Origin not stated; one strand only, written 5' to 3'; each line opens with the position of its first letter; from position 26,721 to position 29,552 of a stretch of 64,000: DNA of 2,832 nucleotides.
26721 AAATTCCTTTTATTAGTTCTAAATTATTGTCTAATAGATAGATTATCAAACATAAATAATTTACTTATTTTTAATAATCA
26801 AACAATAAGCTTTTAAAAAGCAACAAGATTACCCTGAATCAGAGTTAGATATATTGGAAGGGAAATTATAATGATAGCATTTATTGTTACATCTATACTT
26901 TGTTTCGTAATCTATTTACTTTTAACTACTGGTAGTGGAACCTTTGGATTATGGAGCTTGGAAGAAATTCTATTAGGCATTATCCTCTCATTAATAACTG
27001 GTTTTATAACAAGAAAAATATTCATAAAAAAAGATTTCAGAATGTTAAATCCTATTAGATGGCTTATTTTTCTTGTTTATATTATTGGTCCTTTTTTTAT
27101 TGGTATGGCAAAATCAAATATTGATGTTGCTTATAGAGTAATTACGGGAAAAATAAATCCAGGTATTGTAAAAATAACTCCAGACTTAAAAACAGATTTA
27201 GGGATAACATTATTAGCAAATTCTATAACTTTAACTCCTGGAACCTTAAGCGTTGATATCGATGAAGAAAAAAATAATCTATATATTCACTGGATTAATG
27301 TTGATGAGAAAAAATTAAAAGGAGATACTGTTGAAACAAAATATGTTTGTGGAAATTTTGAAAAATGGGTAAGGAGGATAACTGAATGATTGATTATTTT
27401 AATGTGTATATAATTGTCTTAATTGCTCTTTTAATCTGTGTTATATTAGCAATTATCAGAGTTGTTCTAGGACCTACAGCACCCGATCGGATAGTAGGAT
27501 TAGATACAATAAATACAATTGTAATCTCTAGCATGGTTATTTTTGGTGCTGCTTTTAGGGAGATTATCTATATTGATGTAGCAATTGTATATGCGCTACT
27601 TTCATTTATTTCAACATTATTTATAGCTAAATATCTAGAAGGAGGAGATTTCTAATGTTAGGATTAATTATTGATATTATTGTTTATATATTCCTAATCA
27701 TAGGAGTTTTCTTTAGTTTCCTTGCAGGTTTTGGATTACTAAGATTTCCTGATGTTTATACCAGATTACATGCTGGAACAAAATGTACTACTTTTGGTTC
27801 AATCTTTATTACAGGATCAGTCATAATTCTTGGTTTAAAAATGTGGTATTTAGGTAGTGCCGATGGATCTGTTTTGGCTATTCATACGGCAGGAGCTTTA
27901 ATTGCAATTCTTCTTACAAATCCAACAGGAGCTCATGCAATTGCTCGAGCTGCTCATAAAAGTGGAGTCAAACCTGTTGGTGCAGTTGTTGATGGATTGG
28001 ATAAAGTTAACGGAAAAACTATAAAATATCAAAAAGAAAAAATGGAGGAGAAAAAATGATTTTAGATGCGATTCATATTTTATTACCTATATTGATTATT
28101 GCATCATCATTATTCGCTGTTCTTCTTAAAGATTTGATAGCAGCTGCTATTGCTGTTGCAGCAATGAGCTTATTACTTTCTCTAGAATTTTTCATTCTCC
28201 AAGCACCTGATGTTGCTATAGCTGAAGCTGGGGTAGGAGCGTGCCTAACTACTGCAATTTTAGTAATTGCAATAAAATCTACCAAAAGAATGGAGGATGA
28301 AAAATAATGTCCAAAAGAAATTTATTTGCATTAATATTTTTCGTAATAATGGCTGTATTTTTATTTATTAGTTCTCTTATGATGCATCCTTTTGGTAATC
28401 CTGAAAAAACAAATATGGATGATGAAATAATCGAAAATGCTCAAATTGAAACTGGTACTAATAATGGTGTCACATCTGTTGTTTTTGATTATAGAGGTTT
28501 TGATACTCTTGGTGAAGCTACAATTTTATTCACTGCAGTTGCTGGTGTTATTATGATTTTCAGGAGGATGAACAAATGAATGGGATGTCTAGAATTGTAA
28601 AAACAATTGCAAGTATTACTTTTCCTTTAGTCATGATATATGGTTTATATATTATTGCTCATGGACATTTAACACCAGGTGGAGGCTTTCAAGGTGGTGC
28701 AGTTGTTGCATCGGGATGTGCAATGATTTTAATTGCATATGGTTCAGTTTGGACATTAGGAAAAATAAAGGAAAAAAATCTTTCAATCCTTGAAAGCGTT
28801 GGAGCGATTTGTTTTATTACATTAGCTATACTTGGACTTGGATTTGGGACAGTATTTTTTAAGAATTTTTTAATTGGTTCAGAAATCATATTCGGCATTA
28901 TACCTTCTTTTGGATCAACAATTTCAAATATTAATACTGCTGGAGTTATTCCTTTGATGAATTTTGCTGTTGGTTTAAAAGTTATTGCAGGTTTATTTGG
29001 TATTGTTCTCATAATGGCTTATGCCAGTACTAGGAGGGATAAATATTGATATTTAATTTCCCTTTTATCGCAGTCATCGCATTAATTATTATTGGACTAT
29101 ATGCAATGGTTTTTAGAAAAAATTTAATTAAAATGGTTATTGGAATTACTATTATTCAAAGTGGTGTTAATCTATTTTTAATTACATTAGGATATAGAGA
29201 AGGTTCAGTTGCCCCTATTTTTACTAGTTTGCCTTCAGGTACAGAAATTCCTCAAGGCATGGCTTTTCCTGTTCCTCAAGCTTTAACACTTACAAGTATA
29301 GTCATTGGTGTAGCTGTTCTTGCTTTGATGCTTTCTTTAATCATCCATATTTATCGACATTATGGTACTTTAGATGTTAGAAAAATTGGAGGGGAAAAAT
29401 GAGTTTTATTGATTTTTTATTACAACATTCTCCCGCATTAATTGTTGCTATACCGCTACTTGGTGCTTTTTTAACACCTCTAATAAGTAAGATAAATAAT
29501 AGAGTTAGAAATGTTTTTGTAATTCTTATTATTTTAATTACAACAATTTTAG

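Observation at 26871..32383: An Mbh/Mbx-type membrane arm (Mrp module plus MbhI-like and NuoH/MbhM-like subunits) with no catalytic NuoB/C/D/I-like genes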

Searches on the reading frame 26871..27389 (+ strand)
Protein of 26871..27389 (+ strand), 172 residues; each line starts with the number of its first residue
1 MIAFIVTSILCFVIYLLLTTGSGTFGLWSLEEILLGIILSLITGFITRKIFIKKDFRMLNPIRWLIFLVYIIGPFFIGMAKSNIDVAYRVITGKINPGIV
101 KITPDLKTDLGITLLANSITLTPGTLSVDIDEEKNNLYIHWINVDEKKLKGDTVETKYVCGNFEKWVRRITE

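Call 3: search_protein_families(library=pfam, proteins=[window:26871-27389:+], max_evalue=0.01)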
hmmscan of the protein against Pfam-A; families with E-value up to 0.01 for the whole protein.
window:26871-27389:+ (172 aa): 2 families
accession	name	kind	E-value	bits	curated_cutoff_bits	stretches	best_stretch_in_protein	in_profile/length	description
PF01899.21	MNHE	-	1.4e-38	132.3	27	1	9-170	2-145/145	Na+/H+ ion antiporter subunit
PF13131.11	DUF3951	-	0.0045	17.6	26.3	1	33-55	9-31/52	Protein of unknown function (DUF3951)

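Call 4: search_protein_families(library=ncbifam, proteins=[window:26871-27389:+], max_evalue=0.01)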
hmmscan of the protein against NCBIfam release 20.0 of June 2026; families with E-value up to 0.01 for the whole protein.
window:26871-27389:+ (172 aa): 17 families
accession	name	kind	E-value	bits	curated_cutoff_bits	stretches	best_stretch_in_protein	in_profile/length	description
NF006245.0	PRK08383.1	subfamily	1.2e-68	230.3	192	1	2-171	1-167/168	putative monovalent cation/H+ antiporter subunit E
TIGR00942.1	2a6301s05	subfamily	1.1e-27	96.7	212.25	1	31-172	11-144/144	multicomponent Na+:H+ antiporter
NF006244.0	PRK08382.1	equivalog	5.7e-25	88.5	226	1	26-170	51-199/201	putative monovalent cation/H+ antiporter subunit E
NF006519.0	PRK08965.1-3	equivalog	3.9e-22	78.8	190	1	10-148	9-138/158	Na+/H+ antiporter subunit E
NF009292.0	PRK12651.1-3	equivalog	6.4e-21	75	213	1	28-156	22-147/158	Na+/H+ antiporter subunit E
NF006518.0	PRK08965.1-2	equivalog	1.9e-20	73.3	159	1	6-158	14-157/166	Na+/H+ antiporter subunit E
NF004922.0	PRK06279.1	equivalog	9.2e-19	67.7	99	1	66-143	5-81/100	putative monovalent cation/H+ antiporter subunit E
NF009291.0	PRK12651.1-1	equivalog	7.1e-18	65.1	228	1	5-171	5-157/159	Na+/H+ antiporter subunit E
NF009295.0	PRK12652.1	equivalog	3.8e-17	62.5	290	1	4-145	171-306/368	monovalent cation/H+ antiporter subunit E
NF006520.0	PRK08965.1-4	equivalog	4.5e-16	59.2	175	1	4-158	7-153/162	Na+/H+ antiporter subunit E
NF006517.0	PRK08965.1-1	equivalog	4.7e-15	56.2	180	1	5-148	5-141/161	Na+/H+ antiporter subunit E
NF006521.0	PRK08965.1-5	equivalog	2.1e-12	46.9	141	1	25-148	30-150/180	Na+/H+ antiporter subunit E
NF009240.0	PRK12596.1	equivalog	1.3e-09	38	277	1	37-158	29-151/171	putative monovalent cation/H+ antiporter subunit E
NF009293.0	PRK12651.1-4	equivalog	7.1e-08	32.6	195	1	10-151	12-156/173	Na+/H+ antiporter subunit E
NF009297.0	PRK12654.1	equivalog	4.8e-06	26.5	116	1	65-135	5-73/151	monovalent cation/H+ antiporter subunit E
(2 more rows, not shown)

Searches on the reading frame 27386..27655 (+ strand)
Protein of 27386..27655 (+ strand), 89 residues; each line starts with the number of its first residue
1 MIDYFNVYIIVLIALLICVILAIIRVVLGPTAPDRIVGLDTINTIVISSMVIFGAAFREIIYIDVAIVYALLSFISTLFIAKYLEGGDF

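Call 3: search_protein_families(library=pfam, proteins=[window:27386-27655:+], max_evalue=0.01)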
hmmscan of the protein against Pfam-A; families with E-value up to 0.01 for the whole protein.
window:27386-27655:+ (89 aa): 1 family
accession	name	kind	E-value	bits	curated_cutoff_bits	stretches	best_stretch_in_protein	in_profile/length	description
PF04066.18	MrpF_PhaF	-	6.9e-20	71.7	23.3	1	33-85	1-53/53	Multiple resistance and pH regulation protein F (MrpF / PhaF)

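Call 4: search_protein_families(library=ncbifam, proteins=[window:27386-27655:+], max_evalue=0.01)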
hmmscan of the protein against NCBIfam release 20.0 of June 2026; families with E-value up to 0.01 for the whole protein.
window:27386-27655:+ (89 aa): 13 families
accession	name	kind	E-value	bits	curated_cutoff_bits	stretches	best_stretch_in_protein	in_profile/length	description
NF009242.0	PRK12599.1-1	equivalog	1.6e-31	108.5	89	1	6-87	3-84/86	putative monovalent cation/H+ antiporter subunit F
NF009250.0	PRK12604.1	equivalog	3.1e-22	78.9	100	1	5-87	4-83/84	putative monovalent cation/H+ antiporter subunit F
NF009246.0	PRK12599.1-5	equivalog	4e-22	78.7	92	1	10-86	5-81/83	putative monovalent cation/H+ antiporter subunit F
NF004812.0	PRK06161.1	equivalog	2.2e-17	63.3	93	1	7-88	8-89/92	K+/H+ antiporter subunit F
NF009243.0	PRK12599.1-2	equivalog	8.9e-16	58.4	95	1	10-85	9-85/91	putative monovalent cation/H+ antiporter subunit F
NF006243.0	PRK08381.1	equivalog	1.4e-15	57.5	79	1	10-86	9-85/89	putative monovalent cation/H+ antiporter subunit F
NF009248.0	PRK12600.1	equivalog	2.7e-15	56.3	97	1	7-88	5-86/94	Na(+)/H(+) antiporter subunit F1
NF009247.0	PRK12599.1-6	equivalog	3e-15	56.5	100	1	6-87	5-86/89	putative monovalent cation/H+ antiporter subunit F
NF009244.0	PRK12599.1-3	equivalog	2.5e-13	50.3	90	1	7-83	8-84/92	putative monovalent cation/H+ antiporter subunit F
NF009300.0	PRK12657.1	equivalog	5.8e-13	48.9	103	1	5-88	5-90/100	putative monovalent cation/H+ antiporter subunit F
NF009245.0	PRK12599.1-4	equivalog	3.8e-11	43.3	114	1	9-84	12-87/121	cation:proton antiporter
NF005930.0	PRK07948.1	equivalog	7.2e-09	36.2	82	1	6-83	3-80/86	monovalent cation/H+ antiporter complex subunit F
NF009249.0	PRK12603.1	equivalog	1.6e-07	31.5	81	1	8-85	3-81/90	putative monovalent cation/H+ antiporter subunit F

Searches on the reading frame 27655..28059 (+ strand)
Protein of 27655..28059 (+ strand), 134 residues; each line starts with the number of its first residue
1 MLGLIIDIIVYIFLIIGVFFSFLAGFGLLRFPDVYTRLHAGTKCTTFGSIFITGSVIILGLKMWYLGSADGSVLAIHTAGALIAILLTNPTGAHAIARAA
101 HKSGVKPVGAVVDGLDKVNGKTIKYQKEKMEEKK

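Call 3: search_protein_families(library=pfam, proteins=[window:27655-28059:+], max_evalue=0.01)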
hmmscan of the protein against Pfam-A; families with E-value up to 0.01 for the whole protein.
window:27655-28059:+ (134 aa): 1 family
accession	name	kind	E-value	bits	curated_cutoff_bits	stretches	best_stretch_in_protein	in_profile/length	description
PF03334.19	PhaG_MnhG_YufB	-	2.9e-23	82.3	23.4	1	13-101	1-80/80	Na+/H+ antiporter subunit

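Call 4: search_protein_families(library=ncbifam, proteins=[window:27655-28059:+], max_evalue=0.01)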
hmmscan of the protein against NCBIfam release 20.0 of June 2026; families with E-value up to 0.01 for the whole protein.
window:27655-28059:+ (134 aa): 13 families
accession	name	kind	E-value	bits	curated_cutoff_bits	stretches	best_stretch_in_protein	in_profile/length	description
NF009312.0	PRK12672.1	subfamily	1.3e-43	148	122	1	5-119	2-117/122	putative monovalent cation/H+ antiporter subunit G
TIGR01300.1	CPA3_mnhG_phaG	equivalog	3.4e-29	101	63.1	1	12-114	1-96/97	monovalent cation/H(+) antiporter subunit G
NF009314.0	PRK12674.1-2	subfamily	1.4e-27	95.7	102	1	5-113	3-103/116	Na+/H+ antiporter subunit G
NF009320.0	PRK12675.1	equivalog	2e-20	73.3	128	1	9-111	2-96/104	putative monovalent cation/H+ antiporter subunit G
NF009235.0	PRK12585.1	equivalog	2.4e-17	62.8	273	1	4-128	3-120/197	putative monovalent cation/H+ antiporter subunit G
NF009236.0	PRK12586.1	equivalog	6.9e-17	61.6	156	1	5-106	7-101/145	Na+/H+ antiporter subunit G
NF009316.0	PRK12674.1-5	equivalog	7.6e-17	61.3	122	1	4-111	3-103/121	Na+/H+ antiporter subunit G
NF009313.0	PRK12674.1-1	equivalog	3.5e-14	52.9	151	1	4-104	3-96/140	Na+/H+ antiporter subunit G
NF009237.0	PRK12587.1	equivalog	6.8e-13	48.7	158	1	1-103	1-96/118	Na+/H+ antiporter subunit G1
NF009238.0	PRK12592.1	equivalog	4.2e-12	46.2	170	1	3-105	4-105/126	putative monovalent cation/H+ antiporter subunit G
NF009311.0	PRK12670.1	equivalog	2.4e-09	36.9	116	1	6-103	2-90/99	putative monovalent cation/H+ antiporter subunit G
NF009317.0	PRK12674.2-1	equivalog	1.7e-05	25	107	1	7-100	4-88/105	Na+/H+ antiporter subunit G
NF009315.0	PRK12674.1-4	equivalog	2.2e-05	24.6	130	1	2-100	7-98/121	Na+/H+ antiporter subunit G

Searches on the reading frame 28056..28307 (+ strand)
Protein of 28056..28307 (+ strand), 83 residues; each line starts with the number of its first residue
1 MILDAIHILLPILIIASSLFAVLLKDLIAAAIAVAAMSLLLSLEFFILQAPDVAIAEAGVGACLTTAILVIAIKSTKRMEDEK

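Call 3: search_protein_families(library=pfam, proteins=[window:28056-28307:+], max_evalue=0.01)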
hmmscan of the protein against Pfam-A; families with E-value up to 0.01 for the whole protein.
window:28056-28307:+ (83 aa): 1 family
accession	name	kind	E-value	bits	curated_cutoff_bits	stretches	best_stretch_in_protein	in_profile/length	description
PF13244.11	MbhD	-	5.6e-17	62.1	27.2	1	12-78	1-67/67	MBH, subunit D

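Call 4: search_protein_families(library=ncbifam, proteins=[window:28056-28307:+], max_evalue=0.01)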
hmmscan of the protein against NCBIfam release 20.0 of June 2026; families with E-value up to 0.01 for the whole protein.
window:28056-28307:+ (83 aa): 12 families
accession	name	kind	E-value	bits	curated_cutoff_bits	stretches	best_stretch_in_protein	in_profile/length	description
NF006242.0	PRK08378.1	subfamily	6.7e-28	97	98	1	5-83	6-84/85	hypothetical protein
NF009159.0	PRK12504.1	equivalog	3.1e-16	59.8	141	1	4-82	4-82/178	DUF4040 domain-containing protein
NF009161.0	PRK12507.1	equivalog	1.7e-12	47.2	272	1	9-81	14-86/336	putative monovalent cation/H+ antiporter subunit B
NF004923.0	PRK06280.1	equivalog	5.8e-11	42.6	80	1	5-80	3-78/79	hypothetical protein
NF004172.0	PRK05640.1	equivalog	3.5e-06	27.2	156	1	7-76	3-71/152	putative monovalent cation/H+ antiporter subunit B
NF009289.0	PRK12649.1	equivalog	7.5e-06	24.6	1117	1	7-74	621-687/789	putative monovalent cation/H+ antiporter subunit A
TIGR00940.1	2a6301s01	subfamily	3.8e-05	22.2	920.45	1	4-75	621-691/793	monovalent cation:proton antiporter subunit A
NF009290.0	PRK12650.1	equivalog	6.8e-05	20.9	980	1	7-75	604-672/966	DUF4040 family protein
NF005629.0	PRK07377.1-5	equivalog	0.00026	21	370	1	5-79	5-78/183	hypothetical protein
NF009285.0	PRK12645.1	equivalog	0.00079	17.8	1028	1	6-73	630-696/804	Na+/H+ antiporter subunit A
NF009288.0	PRK12648.1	equivalog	0.002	16.3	1104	1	7-74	609-676/954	monovalent cation/H+ antiporter subunit A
NF009287.0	PRK12647.1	equivalog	0.0084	14.7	937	1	7-80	601-673/773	putative monovalent cation/H+ antiporter subunit A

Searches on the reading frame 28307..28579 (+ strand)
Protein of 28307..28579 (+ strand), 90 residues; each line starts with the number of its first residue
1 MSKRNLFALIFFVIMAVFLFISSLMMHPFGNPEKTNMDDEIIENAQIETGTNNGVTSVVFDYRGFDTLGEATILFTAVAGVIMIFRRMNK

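Call 3: search_protein_families(library=pfam, proteins=[window:28307-28579:+], max_evalue=0.01)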
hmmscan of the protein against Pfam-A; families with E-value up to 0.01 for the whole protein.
window:28307-28579:+ (90 aa): 1 family
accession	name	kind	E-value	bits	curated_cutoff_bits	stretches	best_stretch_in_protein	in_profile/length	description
PF20501.3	MbhE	-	1.6e-09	38.2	27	1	24-88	20-84/98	MBH, subunit E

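Call 4: search_protein_families(library=ncbifam, proteins=[window:28307-28579:+], max_evalue=0.01)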
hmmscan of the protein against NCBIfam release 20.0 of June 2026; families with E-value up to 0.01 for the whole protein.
window:28307-28579:+ (90 aa): 14 families
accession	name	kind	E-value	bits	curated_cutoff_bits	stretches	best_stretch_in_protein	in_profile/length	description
NF009159.0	PRK12504.1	equivalog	3.2e-16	59.7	141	1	3-88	87-175/178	DUF4040 domain-containing protein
NF009217.0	PRK12567.1-1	equivalog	7.1e-14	51.9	268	1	3-87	6-87/238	putative monovalent cation/H+ antiporter subunit B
NF009161.0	PRK12507.1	equivalog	4.6e-12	45.8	272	1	5-88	92-178/336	putative monovalent cation/H+ antiporter subunit B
NF009290.0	PRK12650.1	equivalog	4.9e-08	31.4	980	1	3-85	683-763/966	DUF4040 family protein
NF009288.0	PRK12648.1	equivalog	5.7e-08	31.3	1104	1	23-89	711-777/954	monovalent cation/H+ antiporter subunit A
NF009229.0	PRK12579.1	equivalog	1.3e-07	31.4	229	1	51-87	43-79/258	putative monovalent cation/H+ antiporter subunit B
NF009219.0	PRK12567.1-3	equivalog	7.7e-07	28.9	179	1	11-85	4-75/220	putative monovalent cation/H+ antiporter subunit B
NF009289.0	PRK12649.1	equivalog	2e-06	26.5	1117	1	12-85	714-782/789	putative monovalent cation/H+ antiporter subunit A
NF009284.0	PRK12644.1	equivalog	4.7e-06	24.9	962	1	15-87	691-764/975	Na+/H+ antiporter subunit A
NF009287.0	PRK12647.1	equivalog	6.7e-06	24.9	937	1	14-86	688-760/773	putative monovalent cation/H+ antiporter subunit A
NF009285.0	PRK12645.1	equivalog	1e-05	24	1028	1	12-86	717-791/804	Na+/H+ antiporter subunit A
NF009218.0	PRK12567.1-2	equivalog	0.00023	21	184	1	6-86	6-70/200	putative monovalent cation/H+ antiporter subunit B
NF004172.0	PRK05640.1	equivalog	0.00072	19.7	156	1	51-89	113-151/152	putative monovalent cation/H+ antiporter subunit B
TIGR00940.1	2a6301s01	subfamily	0.0015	17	920.45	1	16-86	714-785/793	monovalent cation:proton antiporter subunit A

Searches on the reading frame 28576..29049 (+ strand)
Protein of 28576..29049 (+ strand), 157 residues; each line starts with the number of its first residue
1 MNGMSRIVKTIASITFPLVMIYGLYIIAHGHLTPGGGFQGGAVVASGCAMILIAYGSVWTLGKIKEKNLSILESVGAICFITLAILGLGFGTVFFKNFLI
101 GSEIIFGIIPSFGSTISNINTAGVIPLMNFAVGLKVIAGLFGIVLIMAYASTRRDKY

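Call 3: search_protein_families(library=pfam, proteins=[window:28576-29049:+], max_evalue=0.01)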
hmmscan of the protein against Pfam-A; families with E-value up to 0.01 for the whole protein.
window:28576-29049:+ (157 aa): 1 family
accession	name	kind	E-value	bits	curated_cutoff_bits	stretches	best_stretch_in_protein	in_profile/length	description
PF04039.18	MnhB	-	5.3e-26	91.8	22.5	1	7-140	1-125/127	Domain related to MnhB subunit of Na+/H+ antiporter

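Call 4: search_protein_families(library=ncbifam, proteins=[window:28576-29049:+], max_evalue=0.01)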
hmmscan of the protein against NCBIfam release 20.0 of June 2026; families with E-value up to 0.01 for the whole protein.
window:28576-29049:+ (157 aa): 18 families
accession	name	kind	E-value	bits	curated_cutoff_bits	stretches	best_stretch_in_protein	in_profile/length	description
NF006248.0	PRK08386.1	subfamily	5.9e-44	149.6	92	1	4-150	3-146/151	putative monovalent cation/H+ antiporter subunit B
NF004924.0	PRK06281.1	equivalog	3.5e-25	88.7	137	1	4-147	1-144/154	putative monovalent cation/H+ antiporter subunit B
NF009229.0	PRK12579.1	equivalog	1.7e-23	83.4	229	1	3-148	107-245/258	putative monovalent cation/H+ antiporter subunit B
NF009217.0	PRK12567.1-1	equivalog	4.5e-17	62.3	268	1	5-147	99-231/238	putative monovalent cation/H+ antiporter subunit B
NF006249.0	PRK08387.1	equivalog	5.2e-16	59.3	111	1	4-139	3-118/133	putative monovalent cation/H+ antiporter subunit B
NF009162.0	PRK12508.1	equivalog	1.6e-13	51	120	1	6-99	5-98/139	Na(+)/H(+) antiporter subunit B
NF009160.0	PRK12505.1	equivalog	3.1e-12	46.3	140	1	5-100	26-121/179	putative monovalent cation/H+ antiporter subunit B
NF009223.0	PRK12573.1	subfamily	7.5e-12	45.5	152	1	7-102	7-101/140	Na(+)/H(+) antiporter subunit B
NF009224.0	PRK12574.1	equivalog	5e-11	43.1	171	1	6-143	6-132/141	monovalent cation/H+ antiporter subunit B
NF009161.0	PRK12507.1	equivalog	1.5e-10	40.7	272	1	6-95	198-287/336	putative monovalent cation/H+ antiporter subunit B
NF009163.0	PRK12509.1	equivalog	9.1e-09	35.5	148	1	5-104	3-101/137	Na+/H+ antiporter subunit B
NF009288.0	PRK12648.1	equivalog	8.9e-08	30.7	1104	1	5-114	801-904/954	monovalent cation/H+ antiporter subunit A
NF009219.0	PRK12567.1-3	equivalog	4.2e-07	29.7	179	1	17-147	101-213/220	putative monovalent cation/H+ antiporter subunit B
TIGR00943.1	2a6301s02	subfamily_domain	6.1e-06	26.8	139.75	1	28-98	3-72/107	cation/proton antiporter, MnhB/MrpB subunit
NF009218.0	PRK12567.1-2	equivalog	7.3e-06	25.9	184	1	11-144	88-190/200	putative monovalent cation/H+ antiporter subunit B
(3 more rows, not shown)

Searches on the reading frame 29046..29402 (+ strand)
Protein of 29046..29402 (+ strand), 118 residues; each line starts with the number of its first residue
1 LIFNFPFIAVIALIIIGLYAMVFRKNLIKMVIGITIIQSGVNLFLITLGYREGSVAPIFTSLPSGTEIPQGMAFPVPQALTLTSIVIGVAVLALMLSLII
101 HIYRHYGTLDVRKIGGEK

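Call 3: search_protein_families(library=pfam, proteins=[window:29046-29402:+], max_evalue=0.01)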
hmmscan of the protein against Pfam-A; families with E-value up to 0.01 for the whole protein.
window:29046-29402:+ (118 aa): 2 families
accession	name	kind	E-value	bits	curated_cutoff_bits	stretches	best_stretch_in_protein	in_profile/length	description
PF00420.29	Oxidored_q2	-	8.1e-27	93.3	26.1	1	7-114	3-90/95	NADH-ubiquinone/plastoquinone oxidoreductase chain 4L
PF09881.14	DUF2108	-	0.0018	18.6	29.6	1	10-50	6-46/70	Predicted membrane protein (DUF2108)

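Call 4: search_protein_families(library=ncbifam, proteins=[window:29046-29402:+], max_evalue=0.01)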
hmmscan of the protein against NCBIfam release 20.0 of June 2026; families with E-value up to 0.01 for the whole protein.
window:29046-29402:+ (118 aa): 22 families
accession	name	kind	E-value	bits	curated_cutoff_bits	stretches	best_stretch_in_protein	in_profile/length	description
NF006250.0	PRK08388.1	equivalog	6.7e-31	107.2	137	1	3-114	2-114/119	putative monovalent cation/H+ antiporter subunit C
NF005618.0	PRK07375.1-3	equivalog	5.8e-30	103.9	107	1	7-114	9-115/119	putative monovalent cation/H+ antiporter subunit C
NF005621.0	PRK07375.1-6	equivalog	1.8e-27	95.5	126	1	6-113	10-112/120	putative monovalent cation/H+ antiporter subunit C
NF005624.0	PRK07375.2-3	equivalog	6.9e-22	77.6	95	1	4-109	5-104/105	cation:proton antiporter subunit C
NF005620.0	PRK07375.1-5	equivalog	6.5e-20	71.2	91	1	9-115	7-108/113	putative monovalent cation/H+ antiporter subunit C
NF005619.0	PRK07375.1-4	equivalog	4e-17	62.6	145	1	7-114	7-107/111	Na+/H+ antiporter subunit C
TIGR00941.1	2a6301s03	subfamily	9.1e-17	61.6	161.2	1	11-111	9-103/104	multicomponent Na+:H+ antiporter, MnhC subunit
NF006372.0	PRK08600.1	equivalog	1.7e-16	60.3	127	1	12-117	11-109/113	Na(+)/H(+) antiporter subunit C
NF009301.0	PRK12658.1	equivalog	9.2e-16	57.8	156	1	10-113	9-109/125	Na+/H+ antiporter subunit C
NF005623.0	PRK07375.2-2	equivalog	1.6e-15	57.1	81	1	9-104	5-92/93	putative monovalent cation/H+ antiporter subunit C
NF005929.0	PRK07946.1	equivalog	1.8e-15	57.1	157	1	5-106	6-101/204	Na(+)/H(+) antiporter subunit C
NF009304.0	PRK12661.1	equivalog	3e-15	56.5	152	2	75-114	96-135/140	putative monovalent cation/H+ antiporter subunit C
NF009303.0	PRK12660.1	subfamily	3.3e-15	56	132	1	10-117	9-110/114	putative monovalent cation/H+ antiporter subunit C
NF009302.0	PRK12659.1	equivalog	3.9e-15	55.7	154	1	10-113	4-109/117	Na+/H+ antiporter subunit C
NF006573.0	PRK09094.1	equivalog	3.9e-14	52.6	105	1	9-108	8-104/114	Na+/H+ antiporter subunit C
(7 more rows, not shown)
